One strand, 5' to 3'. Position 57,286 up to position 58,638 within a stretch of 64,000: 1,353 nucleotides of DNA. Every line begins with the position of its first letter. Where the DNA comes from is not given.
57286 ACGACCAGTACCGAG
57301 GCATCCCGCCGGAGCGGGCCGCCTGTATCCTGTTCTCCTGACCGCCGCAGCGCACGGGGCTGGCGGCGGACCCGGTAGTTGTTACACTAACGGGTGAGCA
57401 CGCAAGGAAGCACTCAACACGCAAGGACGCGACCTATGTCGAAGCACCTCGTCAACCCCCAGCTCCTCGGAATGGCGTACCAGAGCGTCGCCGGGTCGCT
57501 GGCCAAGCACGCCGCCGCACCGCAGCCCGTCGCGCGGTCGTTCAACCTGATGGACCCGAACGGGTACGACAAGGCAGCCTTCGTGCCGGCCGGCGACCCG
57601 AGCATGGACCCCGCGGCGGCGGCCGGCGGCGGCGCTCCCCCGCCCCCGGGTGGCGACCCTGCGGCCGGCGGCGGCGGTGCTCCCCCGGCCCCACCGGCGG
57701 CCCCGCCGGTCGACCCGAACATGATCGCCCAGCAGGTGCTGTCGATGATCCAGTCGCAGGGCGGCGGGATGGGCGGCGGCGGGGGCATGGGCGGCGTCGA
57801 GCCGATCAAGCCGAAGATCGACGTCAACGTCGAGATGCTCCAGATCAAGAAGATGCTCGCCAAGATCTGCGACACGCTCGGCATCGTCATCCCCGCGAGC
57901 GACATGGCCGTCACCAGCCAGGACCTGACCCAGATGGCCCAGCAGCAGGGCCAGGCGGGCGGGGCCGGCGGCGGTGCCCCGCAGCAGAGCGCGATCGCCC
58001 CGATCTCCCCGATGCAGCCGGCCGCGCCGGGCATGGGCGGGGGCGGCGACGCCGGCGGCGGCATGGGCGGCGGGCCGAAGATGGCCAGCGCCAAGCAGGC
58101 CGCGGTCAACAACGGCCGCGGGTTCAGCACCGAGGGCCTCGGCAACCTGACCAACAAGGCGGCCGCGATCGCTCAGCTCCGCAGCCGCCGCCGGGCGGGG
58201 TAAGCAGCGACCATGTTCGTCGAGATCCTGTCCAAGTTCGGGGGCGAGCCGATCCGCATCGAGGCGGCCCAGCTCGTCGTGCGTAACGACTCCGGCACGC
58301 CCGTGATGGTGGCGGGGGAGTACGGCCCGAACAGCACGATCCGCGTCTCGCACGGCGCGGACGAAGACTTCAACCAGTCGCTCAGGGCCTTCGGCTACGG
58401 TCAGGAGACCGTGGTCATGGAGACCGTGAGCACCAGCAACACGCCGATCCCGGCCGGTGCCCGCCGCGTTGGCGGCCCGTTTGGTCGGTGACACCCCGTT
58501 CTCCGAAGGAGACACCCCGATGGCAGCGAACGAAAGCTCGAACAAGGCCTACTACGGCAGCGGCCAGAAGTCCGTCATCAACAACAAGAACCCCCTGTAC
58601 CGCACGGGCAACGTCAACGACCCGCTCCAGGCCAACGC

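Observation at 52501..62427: Minimal two-polypeptide multisubunit RNAP: beta fused to the N-terminal half of beta', with the C-terminal half encoded 2.7 kb downstream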

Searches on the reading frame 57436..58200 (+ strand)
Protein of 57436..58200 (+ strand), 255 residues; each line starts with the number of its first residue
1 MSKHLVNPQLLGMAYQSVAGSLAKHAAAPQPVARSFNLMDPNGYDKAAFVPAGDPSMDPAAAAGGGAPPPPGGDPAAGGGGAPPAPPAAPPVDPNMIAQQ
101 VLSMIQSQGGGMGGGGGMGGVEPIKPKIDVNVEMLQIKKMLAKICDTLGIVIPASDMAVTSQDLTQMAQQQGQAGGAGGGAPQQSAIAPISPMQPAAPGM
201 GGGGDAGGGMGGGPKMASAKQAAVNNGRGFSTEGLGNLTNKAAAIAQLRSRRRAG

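Call 3: search_protein_families(library=pfam, proteins=[window:57436-58200:+], max_evalue=0.1)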
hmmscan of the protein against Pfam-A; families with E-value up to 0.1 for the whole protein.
window:57436-58200:+ (255 aa): 0 families

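Call 4: search_protein_families(library=phrogs, proteins=[window:57436-58200:+], max_evalue=0.01)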
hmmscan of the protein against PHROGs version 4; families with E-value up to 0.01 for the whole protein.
window:57436-58200:+ (255 aa): 0 families

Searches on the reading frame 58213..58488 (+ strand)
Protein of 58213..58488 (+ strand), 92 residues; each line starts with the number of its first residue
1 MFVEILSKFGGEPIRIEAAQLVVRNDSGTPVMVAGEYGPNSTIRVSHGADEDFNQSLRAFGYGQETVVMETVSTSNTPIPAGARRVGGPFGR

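Call 3: search_protein_families(library=pfam, proteins=[window:58213-58488:+], max_evalue=0.1)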
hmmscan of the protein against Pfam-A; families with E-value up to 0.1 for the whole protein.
window:58213-58488:+ (92 aa): 0 families

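Call 4: search_protein_families(library=phrogs, proteins=[window:58213-58488:+], max_evalue=0.01)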
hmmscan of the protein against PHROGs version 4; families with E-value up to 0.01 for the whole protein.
window:58213-58488:+ (92 aa): 0 families

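Call 65: find_homologous_proteins(query=window:58213-58488:+, max_evalue=0.001)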
Query window:58213-58488:+ (92 aa): 2 proteins with E <= 0.001 among 4 candidates.
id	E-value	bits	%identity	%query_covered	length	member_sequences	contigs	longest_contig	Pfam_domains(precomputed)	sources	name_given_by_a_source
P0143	2.2e-53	196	100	100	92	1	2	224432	-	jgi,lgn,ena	-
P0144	6.9e-40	153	82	97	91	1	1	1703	-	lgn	-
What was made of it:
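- Tried and rejected: A single-sequence database search with p80 found only 2 proteins because of the word index (call 65).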

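Call 67: find_homologous_proteins(query=A1, max_evalue=0.001)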
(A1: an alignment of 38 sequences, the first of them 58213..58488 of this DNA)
Query A1 (38 sequences) (92 aa, profile of the alignment): 67 proteins with E <= 0.001 among 346 candidates.
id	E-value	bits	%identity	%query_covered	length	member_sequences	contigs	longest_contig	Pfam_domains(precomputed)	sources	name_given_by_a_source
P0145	1.4e-25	106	33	65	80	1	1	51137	-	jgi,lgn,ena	jgi:hypothetical protein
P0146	1.5e-25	106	29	64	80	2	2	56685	-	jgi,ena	-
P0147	2.4e-25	106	27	64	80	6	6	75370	-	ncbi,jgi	jgi:hypothetical protein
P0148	4.5e-25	105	29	64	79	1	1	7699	-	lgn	-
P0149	8.2e-25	104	-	-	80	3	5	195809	-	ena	-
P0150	1.0e-24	104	30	62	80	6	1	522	-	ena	-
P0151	1.6e-24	103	30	62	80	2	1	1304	-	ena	-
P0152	2.3e-24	103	37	64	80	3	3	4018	-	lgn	-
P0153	2.4e-24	103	29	64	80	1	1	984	-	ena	-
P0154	2.7e-24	102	-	-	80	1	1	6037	-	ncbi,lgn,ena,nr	ncbi:MAG: hypothetical protein EBV03_06410 [Proteobacteria bacterium]|nr:hypothetical protein [Pseud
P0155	3.3e-24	102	-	-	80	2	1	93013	-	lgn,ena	-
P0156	4.0e-24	102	-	-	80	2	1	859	-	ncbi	-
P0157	8.2e-24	101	-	-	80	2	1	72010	-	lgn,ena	-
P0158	1.3e-23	100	-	-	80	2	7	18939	-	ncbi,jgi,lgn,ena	jgi:hypothetical protein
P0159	1.4e-23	100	-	-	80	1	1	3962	-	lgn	-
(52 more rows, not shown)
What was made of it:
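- Tried and rejected: A profile search was needed (call 67).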

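Call 73: predict_structure(alignment_id=A2)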
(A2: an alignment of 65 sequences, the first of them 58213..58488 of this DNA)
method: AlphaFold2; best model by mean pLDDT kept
length: 92 residues; sequences in the alignment: 65
mean_pLDDT: 76.2   pTM: 0.56
mean pLDDT of the five models: 76.2, 76.1, 75.6, 75.3, 75.3
residues with pLDDT >= 90: 34; 70-90: 28; 50-70: 14; < 50: 16
segments of 3 or more residues with pLDDT < 50: 65-73, 90-92
pLDDT, mean of each block of 10 residues (from residue 1): 89 91 91 88 89 90 53 51 50 40
secondary structure, 60 per line:
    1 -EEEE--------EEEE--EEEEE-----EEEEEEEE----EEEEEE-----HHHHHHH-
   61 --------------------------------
elements in order: E2-5 E14-17 E20-24 E30-37 E42-47 H53-59
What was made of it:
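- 58213..58491 (+): p80 (92 aa). A family-wide small beta-rich protein that always follows p240. AF2 gives pLDDT ~90 for residues 1-60, as five strands plus a helix (call 73).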

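Call 75: fold_search(model_id=the predicted structure, library=pdb)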
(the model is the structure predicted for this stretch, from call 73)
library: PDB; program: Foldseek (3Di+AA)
matches with E <= 10: 206; with E <= 0.001: 0
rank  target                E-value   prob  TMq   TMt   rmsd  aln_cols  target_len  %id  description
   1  4ari_A                1.4e+00  0.10  0.17  0.03  10.2        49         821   14  Ternary complex of E. coli leucyl-tRNA synthetase, tRNA(leu) and the benzoxaborole AN2679 in the editing conformation (released 2012-06-13)
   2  7nu9                  1.4e+00  0.09  0.19  0.03  11.6        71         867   18  Crystal Structure of Neisseria gonorrhoeae LeuRS in Complex with ATP and L-leucinol (released 2022-08-31)
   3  8ts6_A                1.5e+00  0.11  0.21  0.05  11.3        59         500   10  Cyanophage A-1(L) portal (released 2024-04-10)
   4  9cr5_A                1.8e+00  0.28  0.25  0.14   6.8        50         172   14  Crystal structure of GNAT superfamily acetyltransferase PA2271 from Pseudomonas aeruginosa (released 2025-05-28)
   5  9cr5_B                1.8e+00  0.28  0.25  0.14   6.8        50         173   14  Crystal structure of GNAT superfamily acetyltransferase PA2271 from Pseudomonas aeruginosa (released 2025-05-28)
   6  6szs_z                2.0e+00  0.15  0.27  0.09  21.8        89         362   10  Release factor-dependent ribosome rescue by BrfA in the Gram-positive bacterium Bacillus subtilis (released 2019-12-04)
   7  3zjv_A                2.0e+00  0.05  0.16  0.03  11.3        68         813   13  Ternary complex of E .coli leucyl-tRNA synthetase, tRNA(Leu) and the benzoxaborole AN3213 in the editing conformation (released 2013-04-17)
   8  5on2_A                2.0e+00  0.04  0.15  0.03  11.6        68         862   13  Quaternary complex of mutant T252A of E. coli leucyl-tRNA synthetase with tRNA(leu), leucyl-adenylate analogue, and po (released 2017-11-15)
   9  6c95_B                2.1e+00  0.18  0.23  0.14   8.2        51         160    8  The Human NatA (Naa10/Naa15) amino-terminal acetyltransferase complex bound to HYPK (released 2018-06-06)
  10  9c3c_g                2.1e+00  0.11  0.29  0.11  17.5       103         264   18  Cryo-EM structure of native dystrophin-glycoprotein complex (DGC) (released 2024-10-23)
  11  7nu2                  2.1e+00  0.06  0.18  0.03  10.9        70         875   17  Crystal Structure of Neisseria gonorrhoeae LeuRS E169G mutant in Complex with the Reaction Intermediate Leu-AMP (released 2022-08-31)
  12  4arc_A                2.1e+00  0.05  0.17  0.03  11.3        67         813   13  Ternary complex of E. coli leucyl-tRNA synthetase, tRNA(leu) and leucine in the editing conformation (released 2012-06-13)
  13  4as1_A                2.1e+00  0.04  0.16  0.03  11.4        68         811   13  Ternary complex of E. coli leucyl-tRNA synthetase, tRNA(leu) and the benzoxaborole AN2679 in the editing conformation (released 2012-06-13)
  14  3zgz_D                2.3e+00  0.08  0.17  0.03  10.2        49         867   14  Ternary complex of E. coli leucyl-tRNA synthetase, tRNA(leu) and toxic moiety from agrocin 84 (TM84) in aminoacylation (released 2013-01-30)
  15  7nuc                  2.4e+00  0.11  0.19  0.03  10.0        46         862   20  Crystal Structure of Neisseria gonorrhoeae LeuRS L550G mutant in Complex with ATP and L-leucinol (released 2022-08-31)
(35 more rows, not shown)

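Call 77: fold_search(model_id=the predicted structure, library=viral)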
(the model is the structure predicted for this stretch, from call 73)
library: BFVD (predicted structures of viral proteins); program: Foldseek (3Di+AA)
matches with E <= 10: 430; with E <= 0.001: 0
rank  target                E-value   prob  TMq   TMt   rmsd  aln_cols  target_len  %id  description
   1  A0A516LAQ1            1.0e-01  0.54  0.23  0.13  14.0        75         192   20  (no name in the UniProt tables at hand)
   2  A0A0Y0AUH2            1.7e-01  0.38  0.26  0.19  13.4        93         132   12  Uncharacterized protein [Bacillus phage Eldridge]
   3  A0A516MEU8            2.4e-01  0.84  0.34  0.37   3.6        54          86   11  (no name in the UniProt tables at hand)
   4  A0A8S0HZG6            2.4e-01  0.77  0.29  0.12   8.2        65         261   14  (no name in the UniProt tables at hand)
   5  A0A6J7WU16            2.6e-01  0.77  0.30  0.38   4.4        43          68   19  Uncharacterized protein [uncultured Caudovirales phage]
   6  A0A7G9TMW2            3.7e-01  0.69  0.28  0.33   7.4        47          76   17  (no name in the UniProt tables at hand)
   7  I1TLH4                4.5e-01  0.20  0.25  0.16  15.2        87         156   15  Uncharacterized protein [Bacillus phage PBC1]
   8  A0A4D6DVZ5            4.5e-01  0.18  0.23  0.17   9.6        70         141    8  Uncharacterized protein [Salmonella phage ZCSE2]
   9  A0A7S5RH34            4.5e-01  0.13  0.19  0.08  14.3        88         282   20  (no name in the UniProt tables at hand)
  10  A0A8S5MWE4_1          4.8e-01  0.16  0.23  0.04  11.0        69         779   13  Tail protein [Siphoviridae sp. ctsBB38]
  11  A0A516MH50            5.1e-01  0.72  0.29  0.31   7.8        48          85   14  (no name in the UniProt tables at hand)
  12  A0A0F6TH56            5.1e-01  0.33  0.29  0.20  12.1        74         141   14  Uncharacterized protein [Sinorhizobium phage phiM9]
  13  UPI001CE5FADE         5.1e-01  0.18  0.23  0.09  11.8        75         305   21  (no name look-up for this kind of identifier)
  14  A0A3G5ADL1            5.1e-01  0.14  0.22  0.09  17.8        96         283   17  Putative ORFan [Satyrvirus sp.]
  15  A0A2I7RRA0            5.4e-01  0.25  0.26  0.32  10.7        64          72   20  (no name in the UniProt tables at hand)
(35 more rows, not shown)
